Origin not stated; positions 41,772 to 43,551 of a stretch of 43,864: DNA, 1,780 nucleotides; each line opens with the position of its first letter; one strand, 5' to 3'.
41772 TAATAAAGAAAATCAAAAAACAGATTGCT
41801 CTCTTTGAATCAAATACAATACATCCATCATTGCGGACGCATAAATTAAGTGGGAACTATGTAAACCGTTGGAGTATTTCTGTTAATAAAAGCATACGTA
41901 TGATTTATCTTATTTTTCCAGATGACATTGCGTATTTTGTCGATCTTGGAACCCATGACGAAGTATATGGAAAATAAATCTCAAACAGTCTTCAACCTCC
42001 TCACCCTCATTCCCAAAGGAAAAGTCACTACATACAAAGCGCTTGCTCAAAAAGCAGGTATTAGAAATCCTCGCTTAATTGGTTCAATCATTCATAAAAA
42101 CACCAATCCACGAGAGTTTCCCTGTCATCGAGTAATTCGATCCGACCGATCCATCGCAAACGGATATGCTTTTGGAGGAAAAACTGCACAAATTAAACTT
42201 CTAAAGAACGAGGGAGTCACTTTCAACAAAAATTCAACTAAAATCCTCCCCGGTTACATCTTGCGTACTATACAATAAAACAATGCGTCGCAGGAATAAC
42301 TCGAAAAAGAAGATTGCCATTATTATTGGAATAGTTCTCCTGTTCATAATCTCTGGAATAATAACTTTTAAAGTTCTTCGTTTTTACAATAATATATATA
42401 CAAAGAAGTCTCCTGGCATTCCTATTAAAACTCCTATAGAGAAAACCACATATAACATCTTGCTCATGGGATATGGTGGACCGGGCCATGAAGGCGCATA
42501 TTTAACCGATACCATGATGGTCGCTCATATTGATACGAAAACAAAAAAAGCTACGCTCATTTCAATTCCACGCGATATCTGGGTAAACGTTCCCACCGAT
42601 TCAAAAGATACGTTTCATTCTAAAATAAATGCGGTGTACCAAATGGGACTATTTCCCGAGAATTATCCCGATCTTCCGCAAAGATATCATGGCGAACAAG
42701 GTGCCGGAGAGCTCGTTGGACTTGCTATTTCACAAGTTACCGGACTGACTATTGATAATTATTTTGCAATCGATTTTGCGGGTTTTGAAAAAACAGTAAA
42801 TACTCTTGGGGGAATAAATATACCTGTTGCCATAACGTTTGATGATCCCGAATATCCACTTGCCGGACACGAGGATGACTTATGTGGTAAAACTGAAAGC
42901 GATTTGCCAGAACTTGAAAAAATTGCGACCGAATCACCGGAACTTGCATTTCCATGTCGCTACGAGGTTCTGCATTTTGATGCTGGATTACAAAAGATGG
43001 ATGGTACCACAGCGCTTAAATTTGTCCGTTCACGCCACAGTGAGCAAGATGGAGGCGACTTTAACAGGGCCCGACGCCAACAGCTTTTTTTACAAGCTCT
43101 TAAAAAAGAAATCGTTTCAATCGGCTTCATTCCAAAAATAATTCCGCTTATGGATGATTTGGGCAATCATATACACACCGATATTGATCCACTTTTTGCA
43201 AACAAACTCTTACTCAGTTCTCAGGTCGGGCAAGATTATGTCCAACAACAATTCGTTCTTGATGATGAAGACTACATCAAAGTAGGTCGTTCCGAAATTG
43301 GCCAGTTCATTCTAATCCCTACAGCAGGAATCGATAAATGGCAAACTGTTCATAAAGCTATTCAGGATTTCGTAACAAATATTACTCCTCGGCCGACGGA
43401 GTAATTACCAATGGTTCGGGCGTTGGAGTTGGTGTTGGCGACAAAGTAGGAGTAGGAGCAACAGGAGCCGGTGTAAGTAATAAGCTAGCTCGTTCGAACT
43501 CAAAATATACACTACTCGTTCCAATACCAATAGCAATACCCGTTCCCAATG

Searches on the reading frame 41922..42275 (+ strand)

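Call 6: search_protein_families(library=pfam, proteins=[window:41922-42275:+], max_evalue=0.01)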
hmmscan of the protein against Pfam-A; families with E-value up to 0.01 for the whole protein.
window:41922-42275:+ (118 aa): 1 family
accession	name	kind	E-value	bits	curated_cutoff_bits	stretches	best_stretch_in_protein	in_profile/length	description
PF01035.26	DNA_binding_1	-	2.4e-20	72.6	27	1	21-99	4-81/81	6-O-methylguanine DNA methyltransferase, DNA binding domain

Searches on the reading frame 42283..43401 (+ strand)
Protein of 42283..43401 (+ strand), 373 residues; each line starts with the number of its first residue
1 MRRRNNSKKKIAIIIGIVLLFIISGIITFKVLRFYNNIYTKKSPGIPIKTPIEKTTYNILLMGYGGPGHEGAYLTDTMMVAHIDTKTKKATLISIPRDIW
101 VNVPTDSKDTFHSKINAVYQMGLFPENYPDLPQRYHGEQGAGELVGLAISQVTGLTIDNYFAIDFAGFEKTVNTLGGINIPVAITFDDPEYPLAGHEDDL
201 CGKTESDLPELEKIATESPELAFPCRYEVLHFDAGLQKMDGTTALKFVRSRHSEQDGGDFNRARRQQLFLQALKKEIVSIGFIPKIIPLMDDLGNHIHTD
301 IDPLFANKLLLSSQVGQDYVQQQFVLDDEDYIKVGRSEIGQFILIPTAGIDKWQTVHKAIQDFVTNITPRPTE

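Call 6: search_protein_families(library=pfam, proteins=[window:42283-43401:+], max_evalue=0.01)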
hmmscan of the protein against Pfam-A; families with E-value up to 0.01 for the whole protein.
window:42283-43401:+ (373 aa): 1 family
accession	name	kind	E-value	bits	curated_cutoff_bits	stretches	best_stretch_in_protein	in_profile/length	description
PF03816.19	LytR_cpsA_psr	-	1.1e-37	130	24.6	1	75-277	2-148/150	LytR_cpsA_psr family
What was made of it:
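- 42283..43404 (+): LCP (LytR-CpsA-Psr) protein; nearby, but linkage not conserved. LytR_cpsA_psr 1e-37 (call 6).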
